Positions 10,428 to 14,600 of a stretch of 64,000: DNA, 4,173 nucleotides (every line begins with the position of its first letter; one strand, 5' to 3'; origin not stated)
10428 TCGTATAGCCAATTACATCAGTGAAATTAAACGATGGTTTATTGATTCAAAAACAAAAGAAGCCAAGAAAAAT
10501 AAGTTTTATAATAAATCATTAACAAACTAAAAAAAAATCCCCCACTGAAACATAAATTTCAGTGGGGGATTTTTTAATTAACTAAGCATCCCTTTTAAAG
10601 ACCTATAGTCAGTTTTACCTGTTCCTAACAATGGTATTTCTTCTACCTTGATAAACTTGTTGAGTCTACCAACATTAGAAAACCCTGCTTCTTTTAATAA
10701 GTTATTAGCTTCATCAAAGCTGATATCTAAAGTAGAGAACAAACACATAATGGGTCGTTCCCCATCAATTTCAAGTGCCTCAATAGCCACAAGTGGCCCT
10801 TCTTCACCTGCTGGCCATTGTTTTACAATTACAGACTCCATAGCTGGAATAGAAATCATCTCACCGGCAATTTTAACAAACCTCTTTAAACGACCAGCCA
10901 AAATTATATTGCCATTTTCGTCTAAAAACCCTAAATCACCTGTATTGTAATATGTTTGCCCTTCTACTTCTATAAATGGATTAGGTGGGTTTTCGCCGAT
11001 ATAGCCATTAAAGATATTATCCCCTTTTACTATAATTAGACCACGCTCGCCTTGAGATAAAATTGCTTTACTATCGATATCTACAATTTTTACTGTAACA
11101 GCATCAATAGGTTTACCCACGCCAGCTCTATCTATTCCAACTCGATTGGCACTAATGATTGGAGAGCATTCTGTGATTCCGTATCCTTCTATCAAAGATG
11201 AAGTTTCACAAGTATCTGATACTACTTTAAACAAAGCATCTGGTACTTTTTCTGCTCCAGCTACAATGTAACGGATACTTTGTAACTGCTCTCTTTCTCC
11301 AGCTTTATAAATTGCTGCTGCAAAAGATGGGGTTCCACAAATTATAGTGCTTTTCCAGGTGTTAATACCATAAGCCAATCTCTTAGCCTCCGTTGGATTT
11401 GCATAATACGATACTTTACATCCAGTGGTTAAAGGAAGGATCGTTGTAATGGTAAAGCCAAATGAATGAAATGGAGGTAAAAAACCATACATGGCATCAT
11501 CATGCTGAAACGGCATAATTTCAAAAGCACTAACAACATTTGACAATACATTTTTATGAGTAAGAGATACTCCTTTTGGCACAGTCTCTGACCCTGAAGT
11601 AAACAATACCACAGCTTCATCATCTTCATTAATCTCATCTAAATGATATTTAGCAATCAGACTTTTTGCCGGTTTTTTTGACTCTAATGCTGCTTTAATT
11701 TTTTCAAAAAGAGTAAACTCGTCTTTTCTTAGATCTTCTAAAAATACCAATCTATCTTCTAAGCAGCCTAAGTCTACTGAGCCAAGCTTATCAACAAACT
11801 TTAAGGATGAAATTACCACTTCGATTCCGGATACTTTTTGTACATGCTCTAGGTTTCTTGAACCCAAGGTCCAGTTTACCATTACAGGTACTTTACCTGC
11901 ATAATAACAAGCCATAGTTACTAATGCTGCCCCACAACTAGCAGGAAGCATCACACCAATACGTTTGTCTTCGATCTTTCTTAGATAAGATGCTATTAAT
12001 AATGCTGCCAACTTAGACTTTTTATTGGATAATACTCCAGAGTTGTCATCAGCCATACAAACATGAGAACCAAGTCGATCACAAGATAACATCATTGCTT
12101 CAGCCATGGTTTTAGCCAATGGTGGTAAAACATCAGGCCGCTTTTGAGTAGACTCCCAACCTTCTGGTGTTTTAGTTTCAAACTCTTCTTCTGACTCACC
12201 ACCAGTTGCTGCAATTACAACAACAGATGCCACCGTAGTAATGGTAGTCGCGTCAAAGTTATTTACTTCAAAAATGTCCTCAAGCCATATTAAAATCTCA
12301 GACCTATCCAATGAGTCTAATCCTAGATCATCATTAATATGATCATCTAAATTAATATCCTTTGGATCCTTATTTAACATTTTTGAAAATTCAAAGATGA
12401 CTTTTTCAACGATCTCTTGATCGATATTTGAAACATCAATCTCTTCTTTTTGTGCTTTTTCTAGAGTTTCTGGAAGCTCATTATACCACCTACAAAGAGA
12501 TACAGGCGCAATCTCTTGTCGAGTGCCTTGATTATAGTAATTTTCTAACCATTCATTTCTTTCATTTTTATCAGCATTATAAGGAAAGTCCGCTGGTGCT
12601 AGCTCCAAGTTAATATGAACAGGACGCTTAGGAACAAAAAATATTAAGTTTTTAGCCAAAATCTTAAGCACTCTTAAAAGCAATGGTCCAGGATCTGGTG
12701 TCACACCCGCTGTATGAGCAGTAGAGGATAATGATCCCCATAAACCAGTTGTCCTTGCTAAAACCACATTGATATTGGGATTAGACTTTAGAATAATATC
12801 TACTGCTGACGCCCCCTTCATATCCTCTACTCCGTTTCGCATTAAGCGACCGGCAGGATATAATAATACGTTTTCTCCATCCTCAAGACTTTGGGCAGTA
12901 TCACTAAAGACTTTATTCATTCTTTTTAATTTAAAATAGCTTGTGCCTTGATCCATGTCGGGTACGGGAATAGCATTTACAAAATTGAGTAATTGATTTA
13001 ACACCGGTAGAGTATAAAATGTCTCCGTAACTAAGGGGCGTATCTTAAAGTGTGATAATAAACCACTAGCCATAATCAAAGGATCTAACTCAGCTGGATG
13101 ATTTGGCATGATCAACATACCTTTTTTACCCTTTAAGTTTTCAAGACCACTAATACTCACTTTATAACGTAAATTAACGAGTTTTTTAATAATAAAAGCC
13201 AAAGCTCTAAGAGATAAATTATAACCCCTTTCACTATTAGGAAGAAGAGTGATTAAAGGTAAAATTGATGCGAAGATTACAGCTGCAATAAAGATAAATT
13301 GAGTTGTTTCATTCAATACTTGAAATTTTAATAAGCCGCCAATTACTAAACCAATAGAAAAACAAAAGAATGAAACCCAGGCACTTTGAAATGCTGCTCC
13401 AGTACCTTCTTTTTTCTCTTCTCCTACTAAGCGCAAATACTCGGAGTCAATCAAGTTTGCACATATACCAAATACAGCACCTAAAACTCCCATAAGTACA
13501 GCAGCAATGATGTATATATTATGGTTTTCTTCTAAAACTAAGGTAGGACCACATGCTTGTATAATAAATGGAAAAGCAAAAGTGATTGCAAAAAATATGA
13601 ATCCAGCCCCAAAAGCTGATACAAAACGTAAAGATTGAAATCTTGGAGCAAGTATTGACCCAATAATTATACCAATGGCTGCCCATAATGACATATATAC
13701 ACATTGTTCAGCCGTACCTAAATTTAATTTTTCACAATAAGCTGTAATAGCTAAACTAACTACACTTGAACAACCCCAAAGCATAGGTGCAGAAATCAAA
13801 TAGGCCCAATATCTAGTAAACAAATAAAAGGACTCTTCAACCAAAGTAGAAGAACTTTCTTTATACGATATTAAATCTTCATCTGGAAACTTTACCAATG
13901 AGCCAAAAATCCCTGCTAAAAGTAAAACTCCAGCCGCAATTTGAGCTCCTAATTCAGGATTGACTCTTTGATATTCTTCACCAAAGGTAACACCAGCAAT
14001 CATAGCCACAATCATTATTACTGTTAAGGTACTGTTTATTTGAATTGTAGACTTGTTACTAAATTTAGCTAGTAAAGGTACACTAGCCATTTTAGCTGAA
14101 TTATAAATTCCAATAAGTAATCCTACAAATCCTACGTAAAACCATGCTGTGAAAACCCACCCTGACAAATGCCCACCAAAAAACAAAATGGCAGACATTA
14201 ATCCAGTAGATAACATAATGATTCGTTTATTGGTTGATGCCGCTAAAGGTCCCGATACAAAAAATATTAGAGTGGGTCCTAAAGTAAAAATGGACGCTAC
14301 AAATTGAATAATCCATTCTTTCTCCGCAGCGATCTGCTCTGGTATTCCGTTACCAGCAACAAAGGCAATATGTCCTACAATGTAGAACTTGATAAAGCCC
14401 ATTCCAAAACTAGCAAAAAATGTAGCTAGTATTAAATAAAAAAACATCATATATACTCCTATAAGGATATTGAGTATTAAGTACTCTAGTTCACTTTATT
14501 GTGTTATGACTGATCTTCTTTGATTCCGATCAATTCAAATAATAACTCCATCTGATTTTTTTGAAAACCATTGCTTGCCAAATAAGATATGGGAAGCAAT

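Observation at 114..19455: A 19-kb lipid-harvesting neighbourhood of secreted lipases, an LplT/Aas-type re-acylation machine and a beta-oxidation operon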

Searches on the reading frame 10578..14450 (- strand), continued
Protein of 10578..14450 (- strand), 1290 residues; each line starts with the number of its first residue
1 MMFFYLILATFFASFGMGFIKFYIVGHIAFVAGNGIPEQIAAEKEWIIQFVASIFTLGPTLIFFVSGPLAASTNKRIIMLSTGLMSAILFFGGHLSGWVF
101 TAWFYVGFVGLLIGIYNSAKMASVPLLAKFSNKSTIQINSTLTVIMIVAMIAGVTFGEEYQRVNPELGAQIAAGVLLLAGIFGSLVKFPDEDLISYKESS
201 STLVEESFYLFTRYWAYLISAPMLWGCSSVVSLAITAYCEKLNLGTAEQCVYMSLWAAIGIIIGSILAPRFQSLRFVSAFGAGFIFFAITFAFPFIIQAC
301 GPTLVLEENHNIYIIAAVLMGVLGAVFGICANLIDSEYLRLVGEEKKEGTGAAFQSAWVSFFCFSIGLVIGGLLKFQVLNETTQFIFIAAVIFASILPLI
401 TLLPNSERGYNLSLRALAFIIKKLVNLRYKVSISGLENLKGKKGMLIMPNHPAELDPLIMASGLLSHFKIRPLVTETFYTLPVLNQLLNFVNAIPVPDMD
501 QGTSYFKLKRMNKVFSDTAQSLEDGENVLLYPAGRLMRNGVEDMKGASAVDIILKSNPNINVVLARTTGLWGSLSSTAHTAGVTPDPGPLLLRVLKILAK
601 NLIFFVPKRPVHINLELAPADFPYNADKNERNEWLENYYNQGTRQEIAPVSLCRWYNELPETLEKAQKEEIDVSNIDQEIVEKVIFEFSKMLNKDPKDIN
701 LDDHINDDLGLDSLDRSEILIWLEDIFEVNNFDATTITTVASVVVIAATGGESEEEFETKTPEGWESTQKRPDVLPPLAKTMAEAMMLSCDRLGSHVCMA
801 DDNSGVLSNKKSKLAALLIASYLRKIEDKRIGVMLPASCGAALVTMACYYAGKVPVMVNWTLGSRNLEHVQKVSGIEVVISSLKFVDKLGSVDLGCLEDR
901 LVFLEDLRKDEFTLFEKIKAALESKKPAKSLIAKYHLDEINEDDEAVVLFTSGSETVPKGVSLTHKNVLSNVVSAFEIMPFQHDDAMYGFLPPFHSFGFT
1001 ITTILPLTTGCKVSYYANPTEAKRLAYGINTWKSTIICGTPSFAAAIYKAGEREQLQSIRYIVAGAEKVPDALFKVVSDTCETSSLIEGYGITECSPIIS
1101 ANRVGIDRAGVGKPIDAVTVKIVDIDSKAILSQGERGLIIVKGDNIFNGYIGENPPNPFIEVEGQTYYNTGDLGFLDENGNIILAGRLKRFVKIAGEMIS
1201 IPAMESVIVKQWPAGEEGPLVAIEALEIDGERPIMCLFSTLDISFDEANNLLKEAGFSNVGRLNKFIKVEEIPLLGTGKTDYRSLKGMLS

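Call 74: search_protein_families(library=pfam, proteins=[L051:12670-14553:+, L063:14364-16667:+, L029:6469-6996:+, L084:5222-6559:+, L083:251-1036:+, L068:3030-3542:+, L079:8156-8839:+, L071:11194-12912:+, L062:8128-10389:-, L035:8782-9957:-], max_evalue=0.0001)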
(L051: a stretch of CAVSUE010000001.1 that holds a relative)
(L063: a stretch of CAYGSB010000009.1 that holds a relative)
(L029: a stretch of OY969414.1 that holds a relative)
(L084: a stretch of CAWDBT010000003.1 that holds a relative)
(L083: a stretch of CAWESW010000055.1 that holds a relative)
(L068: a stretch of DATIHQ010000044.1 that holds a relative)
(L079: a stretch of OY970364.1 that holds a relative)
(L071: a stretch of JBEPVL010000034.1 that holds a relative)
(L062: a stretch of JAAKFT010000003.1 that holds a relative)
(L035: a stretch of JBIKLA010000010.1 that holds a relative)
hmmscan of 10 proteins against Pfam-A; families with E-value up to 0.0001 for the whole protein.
L051:12670-14553:+ (627 aa): 5 families
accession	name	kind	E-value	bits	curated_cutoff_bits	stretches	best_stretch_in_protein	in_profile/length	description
PF01406.26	tRNA-synt_1e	-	4.7e-107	358.3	27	1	22-324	3-296/301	tRNA synthetases class I (C) catalytic domain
PF09190.17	DALR_2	-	4.1e-08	34.1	22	1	509-564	1-55/57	DALR domain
PF09334.17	tRNA-synt_1g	-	5.7e-07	29.1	20.1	0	261-321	308-368/391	tRNA synthetases class I (M)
PF01921.24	tRNA-synt_1f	-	3.8e-05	23.2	27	0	275-337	276-338/360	tRNA synthetases class I (K)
PF23493.1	CysS_C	-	3.9e-05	24.1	23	1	574-615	4-45/51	Cysteinyl-tRNA ligase anticodon binding domain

L063:14364-16667:+ (767 aa): 4 families
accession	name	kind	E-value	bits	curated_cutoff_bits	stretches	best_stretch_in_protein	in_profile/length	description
PF00152.25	tRNA-synt_2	-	4.2e-86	289.2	25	1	417-763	3-307/308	tRNA synthetases class II (D, K and N)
PF03483.22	B3_4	-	6.4e-25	88.2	29.3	1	67-207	2-139/174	B3/4 domain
PF01336.31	tRNA_anti-codon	-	1.7e-12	47.5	27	1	315-399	2-75/75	OB-fold nucleic acid binding domain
PF01409.25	tRNA-synt_2d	-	4.4e-08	33.4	19.8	0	507-568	104-164/246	tRNA synthetases class II core domain (F)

L029:6469-6996:+ (175 aa): 2 families
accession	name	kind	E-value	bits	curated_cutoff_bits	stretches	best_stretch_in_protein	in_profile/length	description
PF00293.34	NUDIX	-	8.7e-25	87.7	21.1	1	43-145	16-123/134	NUDIX domain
PF14815.12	NUDIX_4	-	8.3e-06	26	35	1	53-148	24-105/113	NUDIX domain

L084:5222-6559:+ (445 aa): 2 families
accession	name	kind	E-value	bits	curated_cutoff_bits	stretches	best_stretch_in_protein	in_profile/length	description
PF00109.32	ketoacyl-synt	-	1.1e-59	202.5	20.8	1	31-277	2-252/252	Beta-ketoacyl synthase, N-terminal domain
PF02801.28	Ketoacyl-synt_C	-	1.2e-35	122.5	20.8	1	285-400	1-119/119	Beta-ketoacyl synthase, C-terminal domain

L083:251-1036:+ (261 aa): 1 family
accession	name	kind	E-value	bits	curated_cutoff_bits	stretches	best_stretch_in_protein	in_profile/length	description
PF01467.32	CTP_transf_like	-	7.3e-19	68.7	21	1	79-236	1-133/133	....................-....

L068:3030-3542:+ (170 aa): 1 family
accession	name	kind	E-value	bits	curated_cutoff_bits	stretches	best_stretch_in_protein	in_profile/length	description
PF02410.21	RsfS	-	4.4e-28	97.8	21.6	1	56-151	2-98/98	Ribosomal silencing factor during starvation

L079:8156-8839:+ (227 aa): 1 family
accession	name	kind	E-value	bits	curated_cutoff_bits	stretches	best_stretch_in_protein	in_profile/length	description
PF02632.19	BioY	-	5.8e-39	133.7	25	1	81-220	1-138/140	BioY family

L071:11194-12912:+ (572 aa): 0 families

L062:8128-10389:- (753 aa): 6 families
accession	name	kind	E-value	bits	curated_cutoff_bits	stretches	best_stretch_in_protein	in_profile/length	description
PF17764.6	PriA_3primeBD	-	2.1e-20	72.8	22.7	1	14-109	1-96/96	3'DNA-binding domain (3'BD)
PF00270.35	DEAD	-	7.9e-16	58.7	26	1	213-379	2-164/167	DEAD/DEAH box helicase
PF04851.21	ResIII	-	2.9e-15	57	22.5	1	211-375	4-163/164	Type III restriction enzyme, res subunit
PF18074.6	PriA_C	-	7.2e-14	52.8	26.9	1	653-748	1-95/95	Primosomal protein N C-terminal domain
PF00271.37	Helicase_C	-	1.9e-11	44.6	23.5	1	523-608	38-108/110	Helicase conserved C-terminal domain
PF18319.7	Zn_ribbon_PriA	-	1e-06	29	26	1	464-488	1-25/27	PriA DNA helicase Cys-rich region (CRR) domain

L035:8782-9957:- (391 aa): 6 families
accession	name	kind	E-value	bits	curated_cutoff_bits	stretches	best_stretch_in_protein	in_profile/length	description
PF01370.27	Epimerase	-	2.9e-57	194.3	20.9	1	87-319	1-240/240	NAD dependent epimerase/dehydratase family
PF16363.11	GDP_Man_Dehyd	-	3.8e-52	178.2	27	1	88-381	1-331/332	GDP-mannose 4,6 dehydratase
PF04321.23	RmlD_sub_bind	-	6.4e-18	65.3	27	1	86-385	2-284/287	RmlD substrate binding domain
PF01073.25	3Beta_HSD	-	2.9e-17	63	22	1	88-303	1-224/280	3-beta hydroxysteroid dehydrogenase/isomerase family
PF02719.21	Polysacc_synt_2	-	9.2e-15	55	20.2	1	87-354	1-269/293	Polysaccharide biosynthesis protein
PF07993.18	NAD_binding_4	-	1.7e-11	44.2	20.1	1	132-298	73-252/258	Male sterility protein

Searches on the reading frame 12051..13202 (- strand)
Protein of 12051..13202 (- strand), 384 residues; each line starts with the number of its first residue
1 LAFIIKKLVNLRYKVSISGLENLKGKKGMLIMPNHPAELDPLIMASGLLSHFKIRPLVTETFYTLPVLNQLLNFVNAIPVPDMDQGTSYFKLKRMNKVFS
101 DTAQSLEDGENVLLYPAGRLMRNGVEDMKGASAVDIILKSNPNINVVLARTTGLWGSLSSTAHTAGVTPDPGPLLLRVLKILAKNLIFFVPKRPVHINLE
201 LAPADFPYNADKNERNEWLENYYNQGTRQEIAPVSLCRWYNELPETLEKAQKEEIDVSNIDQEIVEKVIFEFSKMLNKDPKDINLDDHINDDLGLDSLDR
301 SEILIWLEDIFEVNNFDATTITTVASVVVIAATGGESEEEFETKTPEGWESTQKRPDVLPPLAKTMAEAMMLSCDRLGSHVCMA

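Call 58: search_protein_representatives(protein=window:12051-13202:-)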
Query: 384 residues. Proteins with E-value up to 0.001 (for the whole library): 1187; up to 1e-10: 628; up to 1e-30: 307. The best 150 are listed.
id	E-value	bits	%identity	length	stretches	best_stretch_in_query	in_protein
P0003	6.9e-107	374.1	47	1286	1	6-384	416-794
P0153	4.0e-85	302.5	40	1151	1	6-383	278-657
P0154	2.2e-77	277.1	40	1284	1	2-380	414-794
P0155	2.4e-75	270.3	36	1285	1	2-383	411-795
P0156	7.9e-74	265.4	38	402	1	7-383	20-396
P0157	6.2e-73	262.4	40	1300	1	9-374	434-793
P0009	3.9e-72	259.8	40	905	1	2-379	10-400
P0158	1.1e-71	258.3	39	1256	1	4-380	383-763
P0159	1.9e-71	257.5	37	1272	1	7-377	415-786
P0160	2.4e-71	257.2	37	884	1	3-376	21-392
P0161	7.3e-70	252.3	37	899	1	4-381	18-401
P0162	2.8e-69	250.4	38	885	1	2-364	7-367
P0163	1.7e-68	247.8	34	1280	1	4-381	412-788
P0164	3.8e-68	246.7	38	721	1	8-382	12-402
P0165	5.4e-68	246.1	36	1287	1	3-381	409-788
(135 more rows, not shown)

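Call 86: search_protein_families(library=ncbifam, proteins=[window:12051-13202:-], max_evalue=0.01)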
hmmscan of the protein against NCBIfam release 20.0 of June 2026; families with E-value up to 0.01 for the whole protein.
window:12051-13202:- (384 aa): 14 families
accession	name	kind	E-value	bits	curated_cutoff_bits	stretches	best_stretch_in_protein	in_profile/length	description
NF006386.0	PRK08633.1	equivalog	5.1e-16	57.6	1221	1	3-164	417-564/1147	acyl-[ACP]--phospholipid O-acyltransferase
TIGR00517.1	acyl_carrier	equivalog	1.1e-09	38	70.45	1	262-328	2-70/77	acyl carrier protein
NF002148.0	PRK00982.1-2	subfamily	8e-08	32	71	1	262-328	3-71/79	acyl carrier protein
NF002150.0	PRK00982.1-4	subfamily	5.3e-07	29.8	66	1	262-328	4-72/80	acyl carrier protein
NF002149.0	PRK00982.1-3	equivalog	2.2e-05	24.3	106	1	258-327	2-69/78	acyl carrier protein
NF009104.0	PRK12449.1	equivalog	0.00014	21.8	70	1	262-317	4-59/80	acyl carrier protein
TIGR00530.1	AGP_acyltrn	subfamily_domain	0.00021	21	102.95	1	14-123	3-103/130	1-acylglycerol-3-phosphate O-acyltransferase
NF005291.0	PRK06814.1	equivalog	0.00036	18.5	1349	1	4-121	430-535/1140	acyl-[ACP]--phospholipid O-acyltransferase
NF058660.1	cispen_ACP_AmcB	equivalog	0.00043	20.4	80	1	279-327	19-71/80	cispentacin biosynthesis acyl carrier protein AmcB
NF002151.0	PRK00982.1-5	equivalog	0.0021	18.2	92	1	264-327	7-69/78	acyl carrier protein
NF052615.1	orn_lipid_OlsF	equivalog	0.0039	15.8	620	1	8-129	61-175/570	bifunctional ornithine lipid synthase OlsF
NF006031.0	PRK08172.1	equivalog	0.0046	17.6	76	1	265-329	9-72/82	acyl carrier protein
NF040636.1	AcpM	exception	0.0077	16.2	146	0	275-328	17-72/93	meromycolate extension acyl carrier protein AcpM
NF053697.1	LyGlyAclTfGlsABct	equivalog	0.0095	15.2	260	0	2-77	50-129/267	lyso-glycine lipid O-acyltransferase GlsA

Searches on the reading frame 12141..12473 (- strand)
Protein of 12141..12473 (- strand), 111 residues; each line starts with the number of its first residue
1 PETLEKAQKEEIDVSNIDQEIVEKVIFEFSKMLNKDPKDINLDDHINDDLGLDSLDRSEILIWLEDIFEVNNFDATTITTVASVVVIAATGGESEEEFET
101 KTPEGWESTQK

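Call 60: search_solved_structures(query=window:12141-12473:-, max_evalue=1, show_alignments=2)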
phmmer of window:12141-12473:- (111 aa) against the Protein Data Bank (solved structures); distinct sequences matched with E-value up to 1: 108 (the best 60 are shown).
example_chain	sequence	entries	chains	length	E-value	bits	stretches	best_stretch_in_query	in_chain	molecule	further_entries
1x3o_A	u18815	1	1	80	6.8e-07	32.8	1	18-85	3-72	acyl carrier protein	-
8b9z_T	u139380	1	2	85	7.7e-07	32.6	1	23-89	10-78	Acyl carrier protein, mitochondrial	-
8iuf_AB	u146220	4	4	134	1.4e-06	31.8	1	16-84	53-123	NDUFAB1-alpha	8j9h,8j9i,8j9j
8ba0_T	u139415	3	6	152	2.4e-06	31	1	23-88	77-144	Acyl carrier protein, mitochondrial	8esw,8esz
8zsk_AB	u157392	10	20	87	2.6e-06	30.9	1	21-83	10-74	Acyl carrier protein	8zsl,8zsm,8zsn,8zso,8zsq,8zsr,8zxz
7v2c_G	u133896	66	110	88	2.8e-06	30.8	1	21-83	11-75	Acyl carrier protein, mitochondrial | Acyl carrier protein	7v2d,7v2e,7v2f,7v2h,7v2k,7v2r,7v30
9n50_C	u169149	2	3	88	3.3e-06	30.6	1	21-83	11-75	Acyl carrier protein, mitochondrial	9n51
5ldw_T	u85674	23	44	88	3.3e-06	30.6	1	21-83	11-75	Acyl carrier protein, mitochondrial | Acyl carrier protein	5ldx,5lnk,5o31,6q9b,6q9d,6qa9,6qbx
7qh7_w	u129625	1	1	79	3.3e-06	30.5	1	22-81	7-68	Acyl carrier protein, mitochondrial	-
5lc5_T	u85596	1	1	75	3.3e-06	30.5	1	22-80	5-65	Acyl carrier protein, mitochondrial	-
9r01_X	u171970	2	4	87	3.6e-06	30.4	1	21-83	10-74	Acyl carrier protein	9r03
5xtb_G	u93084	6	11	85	3.7e-06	30.4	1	21-83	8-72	Acyl carrier protein, mitochondrial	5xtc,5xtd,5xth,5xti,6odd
9ti4_H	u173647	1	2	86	3.7e-06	30.4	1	21-83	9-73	Acyl carrier protein, mitochondrial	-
5lc5_U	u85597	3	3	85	3.8e-06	30.3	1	22-83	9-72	Acyl carrier protein, mitochondrial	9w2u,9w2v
2dnw_A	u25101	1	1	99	3.8e-06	30.3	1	21-85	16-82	Acyl carrier protein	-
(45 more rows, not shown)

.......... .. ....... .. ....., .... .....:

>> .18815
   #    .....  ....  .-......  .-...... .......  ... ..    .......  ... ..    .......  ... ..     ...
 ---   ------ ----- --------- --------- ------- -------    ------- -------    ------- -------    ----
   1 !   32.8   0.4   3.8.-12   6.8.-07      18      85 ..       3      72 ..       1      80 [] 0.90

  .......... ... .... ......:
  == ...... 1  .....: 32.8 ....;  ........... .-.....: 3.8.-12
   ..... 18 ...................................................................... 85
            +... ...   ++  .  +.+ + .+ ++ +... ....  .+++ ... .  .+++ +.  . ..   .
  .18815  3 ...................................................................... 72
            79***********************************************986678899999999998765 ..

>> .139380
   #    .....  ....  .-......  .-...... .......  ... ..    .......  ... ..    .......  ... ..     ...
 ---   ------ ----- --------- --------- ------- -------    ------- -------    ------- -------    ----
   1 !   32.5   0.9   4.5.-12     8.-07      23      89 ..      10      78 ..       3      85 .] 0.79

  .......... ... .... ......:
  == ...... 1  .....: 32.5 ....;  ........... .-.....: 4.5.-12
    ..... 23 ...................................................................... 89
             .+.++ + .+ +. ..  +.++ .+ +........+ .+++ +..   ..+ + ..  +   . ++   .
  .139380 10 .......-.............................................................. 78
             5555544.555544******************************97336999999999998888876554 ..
